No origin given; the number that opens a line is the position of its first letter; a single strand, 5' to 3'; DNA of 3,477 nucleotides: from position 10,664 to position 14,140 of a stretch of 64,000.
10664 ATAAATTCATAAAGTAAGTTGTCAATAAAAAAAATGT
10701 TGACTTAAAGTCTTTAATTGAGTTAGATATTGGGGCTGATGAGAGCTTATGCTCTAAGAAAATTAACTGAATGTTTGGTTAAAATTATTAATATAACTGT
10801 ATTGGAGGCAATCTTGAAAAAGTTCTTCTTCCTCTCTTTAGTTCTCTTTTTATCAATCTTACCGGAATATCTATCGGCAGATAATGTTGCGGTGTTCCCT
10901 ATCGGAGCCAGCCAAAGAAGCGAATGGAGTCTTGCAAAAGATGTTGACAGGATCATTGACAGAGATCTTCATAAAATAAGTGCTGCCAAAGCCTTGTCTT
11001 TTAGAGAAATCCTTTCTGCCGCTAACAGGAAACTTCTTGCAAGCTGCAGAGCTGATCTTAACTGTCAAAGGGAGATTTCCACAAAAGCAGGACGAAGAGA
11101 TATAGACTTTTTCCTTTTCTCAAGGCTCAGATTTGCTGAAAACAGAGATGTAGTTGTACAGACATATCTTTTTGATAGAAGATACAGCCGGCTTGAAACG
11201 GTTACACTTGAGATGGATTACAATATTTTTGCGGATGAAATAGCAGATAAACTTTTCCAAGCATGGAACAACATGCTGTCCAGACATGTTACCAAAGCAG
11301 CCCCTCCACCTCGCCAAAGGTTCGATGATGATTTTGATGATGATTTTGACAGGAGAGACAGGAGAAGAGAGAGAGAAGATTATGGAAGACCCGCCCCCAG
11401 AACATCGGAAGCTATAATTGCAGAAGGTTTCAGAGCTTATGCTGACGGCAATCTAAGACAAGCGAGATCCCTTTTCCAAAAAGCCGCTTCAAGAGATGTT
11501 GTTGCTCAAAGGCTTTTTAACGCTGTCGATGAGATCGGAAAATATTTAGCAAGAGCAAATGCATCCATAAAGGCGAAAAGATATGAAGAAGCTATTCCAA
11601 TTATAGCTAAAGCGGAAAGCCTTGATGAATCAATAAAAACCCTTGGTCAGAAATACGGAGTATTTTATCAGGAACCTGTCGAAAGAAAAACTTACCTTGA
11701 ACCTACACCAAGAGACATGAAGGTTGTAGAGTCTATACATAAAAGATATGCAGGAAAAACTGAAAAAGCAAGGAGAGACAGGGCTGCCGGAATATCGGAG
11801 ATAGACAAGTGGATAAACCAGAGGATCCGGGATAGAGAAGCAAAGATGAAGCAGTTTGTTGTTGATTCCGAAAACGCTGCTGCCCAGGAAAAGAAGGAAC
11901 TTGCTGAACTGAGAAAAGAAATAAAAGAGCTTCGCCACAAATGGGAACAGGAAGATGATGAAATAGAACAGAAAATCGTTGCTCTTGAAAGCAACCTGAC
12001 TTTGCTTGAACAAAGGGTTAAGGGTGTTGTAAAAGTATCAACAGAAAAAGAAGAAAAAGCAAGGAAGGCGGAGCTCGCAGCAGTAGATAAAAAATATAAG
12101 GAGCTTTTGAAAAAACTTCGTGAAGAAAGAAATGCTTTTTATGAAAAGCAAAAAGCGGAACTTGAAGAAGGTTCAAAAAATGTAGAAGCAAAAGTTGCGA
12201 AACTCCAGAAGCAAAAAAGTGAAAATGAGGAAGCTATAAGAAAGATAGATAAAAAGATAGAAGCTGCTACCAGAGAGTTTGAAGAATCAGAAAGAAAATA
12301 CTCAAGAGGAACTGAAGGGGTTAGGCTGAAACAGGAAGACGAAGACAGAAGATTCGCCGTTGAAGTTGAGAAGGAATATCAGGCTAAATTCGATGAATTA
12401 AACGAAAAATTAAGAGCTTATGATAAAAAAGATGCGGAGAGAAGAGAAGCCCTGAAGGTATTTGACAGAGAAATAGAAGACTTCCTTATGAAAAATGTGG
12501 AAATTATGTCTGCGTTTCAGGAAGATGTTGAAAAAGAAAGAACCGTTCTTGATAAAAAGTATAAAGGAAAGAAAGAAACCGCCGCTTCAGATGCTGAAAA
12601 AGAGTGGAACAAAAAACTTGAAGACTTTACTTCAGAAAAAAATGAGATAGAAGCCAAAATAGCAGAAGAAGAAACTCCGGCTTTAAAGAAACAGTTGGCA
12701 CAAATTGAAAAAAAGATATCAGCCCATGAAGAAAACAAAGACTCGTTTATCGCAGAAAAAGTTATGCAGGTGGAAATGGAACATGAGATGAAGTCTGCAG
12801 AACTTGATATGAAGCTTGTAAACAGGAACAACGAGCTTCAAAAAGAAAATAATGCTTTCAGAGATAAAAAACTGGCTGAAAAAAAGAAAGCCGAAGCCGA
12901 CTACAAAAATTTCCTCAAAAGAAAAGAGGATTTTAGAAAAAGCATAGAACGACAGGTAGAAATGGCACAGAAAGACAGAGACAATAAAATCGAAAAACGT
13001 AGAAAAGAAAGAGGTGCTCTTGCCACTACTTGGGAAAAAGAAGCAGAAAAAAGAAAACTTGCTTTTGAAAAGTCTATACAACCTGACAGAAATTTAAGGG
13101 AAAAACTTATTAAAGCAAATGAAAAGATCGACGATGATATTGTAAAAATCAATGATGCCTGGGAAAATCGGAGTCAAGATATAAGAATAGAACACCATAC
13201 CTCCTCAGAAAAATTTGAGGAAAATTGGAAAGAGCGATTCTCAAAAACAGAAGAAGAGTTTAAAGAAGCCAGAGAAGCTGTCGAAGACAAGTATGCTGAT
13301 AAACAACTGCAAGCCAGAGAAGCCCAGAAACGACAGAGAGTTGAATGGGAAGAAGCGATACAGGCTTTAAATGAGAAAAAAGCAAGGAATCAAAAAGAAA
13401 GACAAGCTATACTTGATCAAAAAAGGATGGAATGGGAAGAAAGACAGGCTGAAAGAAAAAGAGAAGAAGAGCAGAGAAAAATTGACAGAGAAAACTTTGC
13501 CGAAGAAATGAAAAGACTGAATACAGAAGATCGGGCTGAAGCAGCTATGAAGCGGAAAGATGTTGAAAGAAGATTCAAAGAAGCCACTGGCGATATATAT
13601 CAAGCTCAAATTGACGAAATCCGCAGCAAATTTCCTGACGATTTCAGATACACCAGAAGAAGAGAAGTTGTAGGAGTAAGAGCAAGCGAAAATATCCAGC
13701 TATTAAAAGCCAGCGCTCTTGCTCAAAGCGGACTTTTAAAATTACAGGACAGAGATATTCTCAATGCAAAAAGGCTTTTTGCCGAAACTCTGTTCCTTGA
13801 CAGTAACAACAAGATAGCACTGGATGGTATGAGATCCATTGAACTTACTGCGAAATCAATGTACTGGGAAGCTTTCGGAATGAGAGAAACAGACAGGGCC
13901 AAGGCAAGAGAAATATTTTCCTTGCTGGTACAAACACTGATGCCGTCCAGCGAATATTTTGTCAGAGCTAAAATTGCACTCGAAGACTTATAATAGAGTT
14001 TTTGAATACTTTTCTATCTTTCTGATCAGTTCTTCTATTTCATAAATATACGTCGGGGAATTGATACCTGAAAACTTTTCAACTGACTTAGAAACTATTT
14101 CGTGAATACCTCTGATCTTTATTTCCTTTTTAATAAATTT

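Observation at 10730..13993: Secreted ~1060-aa protein dominated by ~700 residues of charged coiled coil, flanked by a small N-domain and a TPR-like C-domain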

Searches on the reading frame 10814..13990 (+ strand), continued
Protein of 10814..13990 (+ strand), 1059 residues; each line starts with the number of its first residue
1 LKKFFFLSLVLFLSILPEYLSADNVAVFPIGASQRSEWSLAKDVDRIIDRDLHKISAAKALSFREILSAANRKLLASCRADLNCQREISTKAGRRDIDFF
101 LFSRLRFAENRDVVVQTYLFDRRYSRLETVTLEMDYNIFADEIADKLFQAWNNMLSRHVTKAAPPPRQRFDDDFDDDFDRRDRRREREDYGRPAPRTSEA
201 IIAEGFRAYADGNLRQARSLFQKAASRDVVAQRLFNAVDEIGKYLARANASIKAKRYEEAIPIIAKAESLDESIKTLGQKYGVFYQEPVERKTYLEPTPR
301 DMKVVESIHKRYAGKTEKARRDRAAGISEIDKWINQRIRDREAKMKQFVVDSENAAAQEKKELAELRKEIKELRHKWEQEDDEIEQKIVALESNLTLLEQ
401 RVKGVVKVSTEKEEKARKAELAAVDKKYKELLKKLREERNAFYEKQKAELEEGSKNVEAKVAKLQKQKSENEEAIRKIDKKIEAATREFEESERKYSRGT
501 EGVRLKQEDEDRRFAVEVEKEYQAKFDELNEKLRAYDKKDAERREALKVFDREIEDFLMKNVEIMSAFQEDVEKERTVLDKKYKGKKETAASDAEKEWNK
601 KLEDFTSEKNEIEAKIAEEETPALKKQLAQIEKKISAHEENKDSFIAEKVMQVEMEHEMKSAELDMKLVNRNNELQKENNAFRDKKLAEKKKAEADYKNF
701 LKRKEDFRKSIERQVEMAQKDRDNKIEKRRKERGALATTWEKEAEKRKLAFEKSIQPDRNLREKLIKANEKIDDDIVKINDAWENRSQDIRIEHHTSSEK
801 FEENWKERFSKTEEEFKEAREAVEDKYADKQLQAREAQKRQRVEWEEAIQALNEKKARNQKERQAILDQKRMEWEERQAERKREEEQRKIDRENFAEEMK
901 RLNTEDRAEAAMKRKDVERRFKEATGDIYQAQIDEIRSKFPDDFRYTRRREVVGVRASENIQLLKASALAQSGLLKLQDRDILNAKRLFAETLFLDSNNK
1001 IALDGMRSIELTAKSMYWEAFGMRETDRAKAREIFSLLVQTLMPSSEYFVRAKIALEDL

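Call 55: search_protein_families(library=pfam, proteins=[L007:4467-6899:+, L007:6948-7811:+, L007:7908-8573:-, L007:8584-9288:-, L007:9242-9817:-, L007:13152-13571:+, L007:13646-14230:-, L007:14248-15162:-, L007:256-2259:+, L007:2271-4397:+], max_evalue=0.001)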
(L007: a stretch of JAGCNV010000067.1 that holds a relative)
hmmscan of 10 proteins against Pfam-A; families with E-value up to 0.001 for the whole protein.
L007:4467-6899:+ (811 aa): 0 families

L007:6948-7811:+ (288 aa): 2 families
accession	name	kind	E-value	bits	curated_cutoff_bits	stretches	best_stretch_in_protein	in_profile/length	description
PF08543.17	Phos_pyr_kin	-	3.5e-21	76.1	27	1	25-266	15-239/246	Phosphomethylpyrimidine kinase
PF00294.29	PfkB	-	1.7e-07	31.4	25.8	0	198-252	229-283/302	pfkB family carbohydrate kinase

L007:7908-8573:- (221 aa): 4 families
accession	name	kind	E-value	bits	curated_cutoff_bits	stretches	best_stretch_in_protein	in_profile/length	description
PF00132.30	Hexapep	-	1.3e-18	66.2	27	2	167-200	2-35/36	Bacterial transferase hexapeptide (six repeats)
PF25084.1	LbH_EIF2B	-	9.2e-18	64.6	54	1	52-151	1-99/105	EIF2B subunit epsilon LbH domain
PF24894.1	Hexapep_GlmU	-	2.6e-05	24.7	23.3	0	91-142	19-69/104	GlmU-like, C-terminal hexapeptide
PF14602.12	Hexapep_2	-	5.7e-05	23.2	27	0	168-193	3-26/34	Hexapeptide repeat of succinyl-transferase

L007:8584-9288:- (234 aa): 1 family
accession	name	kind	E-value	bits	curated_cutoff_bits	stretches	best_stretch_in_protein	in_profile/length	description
PF02163.28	Peptidase_M50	-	4.2e-13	49.6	27.2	1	147-185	158-196/221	Peptidase family M50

L007:9242-9817:- (191 aa): 1 family
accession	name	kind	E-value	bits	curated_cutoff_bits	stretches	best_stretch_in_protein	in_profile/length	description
PF02545.19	Maf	-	7.4e-56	189.2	27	1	2-184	1-186/187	Maf-like protein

L007:13152-13571:+ (140 aa): 1 family
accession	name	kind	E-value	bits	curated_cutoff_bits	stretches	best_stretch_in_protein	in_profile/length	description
PF02566.24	OsmC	-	2.6e-15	57.1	27.5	1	41-136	1-99/100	OsmC-like protein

L007:13646-14230:- (194 aa): 1 family
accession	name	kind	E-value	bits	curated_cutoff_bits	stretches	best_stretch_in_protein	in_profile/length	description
PF00265.24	TK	-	6.4e-49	166.6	20.6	1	2-184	2-176/176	Thymidine kinase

L007:14248-15162:- (304 aa): 0 families

L007:256-2259:+ (668 aa): 1 family
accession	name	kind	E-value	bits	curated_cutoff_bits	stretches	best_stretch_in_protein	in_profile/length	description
PF13231.12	PMT_2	-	3e-07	31.2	26.1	1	65-224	12-155/160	Dolichyl-phosphate-mannose-protein mannosyltransferase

L007:2271-4397:+ (709 aa): 1 family
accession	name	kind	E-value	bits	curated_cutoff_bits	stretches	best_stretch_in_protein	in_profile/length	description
PF01136.24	Peptidase_U32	-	1.3e-63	214.8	22.4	1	81-284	6-228/233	Peptidase family U32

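Call 61: search_protein_families(library=ncbifam, proteins=[L055:6131-7033:+, L055:7033-8694:+, L055:8694-9815:+, L055:9974-15124:+, L055:15134-15988:+, L033:15941-16585:+], max_evalue=0.01)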
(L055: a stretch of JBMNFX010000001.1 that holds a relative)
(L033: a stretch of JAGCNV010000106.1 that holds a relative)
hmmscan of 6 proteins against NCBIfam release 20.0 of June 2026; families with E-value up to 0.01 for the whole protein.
L055:6131-7033:+ (301 aa): 0 families

L055:7033-8694:+ (554 aa): 0 families

L055:8694-9815:+ (374 aa): 14 families
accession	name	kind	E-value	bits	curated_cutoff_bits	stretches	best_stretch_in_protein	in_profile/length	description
NF008652.0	PRK11649.1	equivalog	2.2e-26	92.5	341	1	198-359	265-429/439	murein DD-endopeptidase MepM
NF053825.1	PdgNdpepShyA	equivalog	2.2e-24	85.9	700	1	219-370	268-423/425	peptidoglycan DD-endopeptidase ShyA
NF053824.1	PdgNdpepShyC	equivalog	4e-22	78.7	700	1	122-325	184-380/429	peptidoglycan DD-endopeptidase ShyC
NF052530.1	Heli_ShapePgp3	exception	1.3e-20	73.7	300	1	190-337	126-261/270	peptidoglycan metallopeptidase Pgp3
NF052336.1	PdgHdaseHSB100310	equivalog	3e-13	49.8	500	1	228-328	43-144/316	peptidoglycan hydrolase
NF040883.1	amid_act_ActS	equivalog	1.6e-09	37.4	375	1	240-337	137-230/242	amidase activator ActS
NF050804.1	CellDivDipMCaul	equivalog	2.1e-08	33.4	900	1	239-327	528-615/634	cell division endopeptidase DipM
NF041208.1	celldiv_DipM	equivalog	4.6e-08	32.7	740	1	239-325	319-404/419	cell division endopeptidase DipM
NF008644.1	PRK11637.1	equivalog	5e-07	29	270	1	239-336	286-379/385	murein hydrolase activator EnvC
NF004799.0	PRK06148.1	subfamily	6.2e-07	27.8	1128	1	232-334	434-546/1015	hypothetical protein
NF053738.1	S2SprSpoIIQBc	equivalog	3.2e-06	27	250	1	252-338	137-221/232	stage II sporulation protein SpoIIQ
NF008123.1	PRK10871.1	equivalog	7.6e-06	25.6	311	1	240-337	266-359/365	murein hydrolase activator NlpD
NF047755.1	LIC_10271_M23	exception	1.2e-05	25.2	180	1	238-336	116-205/207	LIC_10271 family cell wall hydrolase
NF052529.1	PG_M23_Pgp6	exception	0.00014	20.7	600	1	239-326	335-420/452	peptidoglycan metallopeptidase Pgp6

L055:9974-15124:+ (1717 aa): 0 families

L055:15134-15988:+ (285 aa): 0 families

L033:15941-16585:+ (215 aa): 0 families

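Call 80: search_protein_families(library=pfam, proteins=[L017:13692-15179:-, L007:16810-17928:+, L007:18077-19543:+, L021:13984-15045:+, L039:16664-18880:+, L008:364-4323:+, L018:13547-14989:-], max_evalue=0.01)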
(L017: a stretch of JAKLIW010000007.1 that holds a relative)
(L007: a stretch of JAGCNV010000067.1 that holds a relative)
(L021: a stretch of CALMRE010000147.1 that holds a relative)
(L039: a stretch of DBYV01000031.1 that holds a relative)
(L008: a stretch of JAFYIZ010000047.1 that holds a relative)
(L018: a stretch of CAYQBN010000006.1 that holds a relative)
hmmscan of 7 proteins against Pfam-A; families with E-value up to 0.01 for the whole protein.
L017:13692-15179:- (495 aa): 0 families

L007:16810-17928:+ (373 aa): 1 family
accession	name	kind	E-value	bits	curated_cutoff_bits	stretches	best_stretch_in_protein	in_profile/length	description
PF08486.15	SpoIID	-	1.4e-20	74.1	23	1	122-212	2-96/97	Stage II sporulation protein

L007:18077-19543:+ (489 aa): 0 families

L021:13984-15045:+ (354 aa): 0 families

L039:16664-18880:+ (739 aa): 1 family
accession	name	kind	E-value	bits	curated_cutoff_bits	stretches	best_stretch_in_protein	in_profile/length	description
PF00791.26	ZU5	-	2.1e-09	38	21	1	51-128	6-87/97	ZU5 domain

L008:364-4323:+ (1320 aa): 7 families
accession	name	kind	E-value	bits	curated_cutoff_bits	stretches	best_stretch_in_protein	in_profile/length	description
PF13688.12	Reprolysin_5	-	6.6e-11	43.2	27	1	136-244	81-189/196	Metallo-peptidase family M12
PF13582.12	Reprolysin_3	-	2.7e-07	31.6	22.4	1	145-210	57-122/123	Metallo-peptidase family M12B Reprolysin-like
PF13583.11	Reprolysin_4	-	4.8e-05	23.5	22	1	143-272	84-194/203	Metallo-peptidase family M12B Reprolysin-like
PF08309.17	LVIVD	-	0.00078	19.2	20.2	0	1050-1077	14-42/42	LVIVD repeat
PF23775.1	Beta-prop_RIG_2nd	-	0.0016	18.4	80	1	1037-1118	80-159/278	RIG second beta-propeller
PF16819.11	DUF5074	-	0.0048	16.4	27.2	0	1048-1144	109-207/353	Domain of unknown function (DUF5074)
PF13574.12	Reprolysin_2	-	0.0049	17.2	27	0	196-222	127-153/195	Metallo-peptidase family M12B Reprolysin-like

L018:13547-14989:- (480 aa): 4 families
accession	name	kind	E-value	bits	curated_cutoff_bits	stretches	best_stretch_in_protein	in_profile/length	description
PF19577.5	DcaP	-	0.0018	17.8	27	1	119-189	97-162/410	DcaP outer membrane protein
PF11932.13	DUF3450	-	0.0041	16.9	32.6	1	22-91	21-90/241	Protein of unknown function (DUF3450)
PF14197.11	Cep57_CLD_2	-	0.007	16.9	27.1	0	38-90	3-52/67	Centrosome localisation domain of PPC89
PF05667.16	CCDC22_CC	-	0.0076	15.9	39.2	0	32-90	206-264/477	CCDC22 protein coiled-coil region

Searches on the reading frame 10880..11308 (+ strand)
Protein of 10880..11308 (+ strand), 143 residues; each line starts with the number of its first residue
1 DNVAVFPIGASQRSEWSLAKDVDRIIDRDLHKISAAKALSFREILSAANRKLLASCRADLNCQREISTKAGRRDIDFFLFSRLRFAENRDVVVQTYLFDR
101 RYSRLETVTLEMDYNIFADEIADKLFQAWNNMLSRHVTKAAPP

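Call 56: predict_structure(alignment_id=A3)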
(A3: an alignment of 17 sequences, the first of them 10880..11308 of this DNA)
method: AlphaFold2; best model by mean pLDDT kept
length: 143 residues; sequences in the alignment: 17
mean_pLDDT: 93.6   pTM: 0.87
mean pLDDT of the five models: 93.6, 93.5, 93.3, 92.7, 92.2
residues with pLDDT >= 90: 127; 70-90: 11; 50-70: 1; < 50: 4
segments of 3 or more residues with pLDDT < 50: 140-143
pLDDT, mean of each block of 10 residues (from residue 1): 97 95 98 96 95 95 94 92 92 97 97 95 98 84 41
secondary structure, 60 per line:
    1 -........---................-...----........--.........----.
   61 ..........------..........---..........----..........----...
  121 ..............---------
elements in order: E2-9 H13-28 E37-40 H41-44 H47-55 H60-70 E77-86 E90-99 E104-113 H118-134
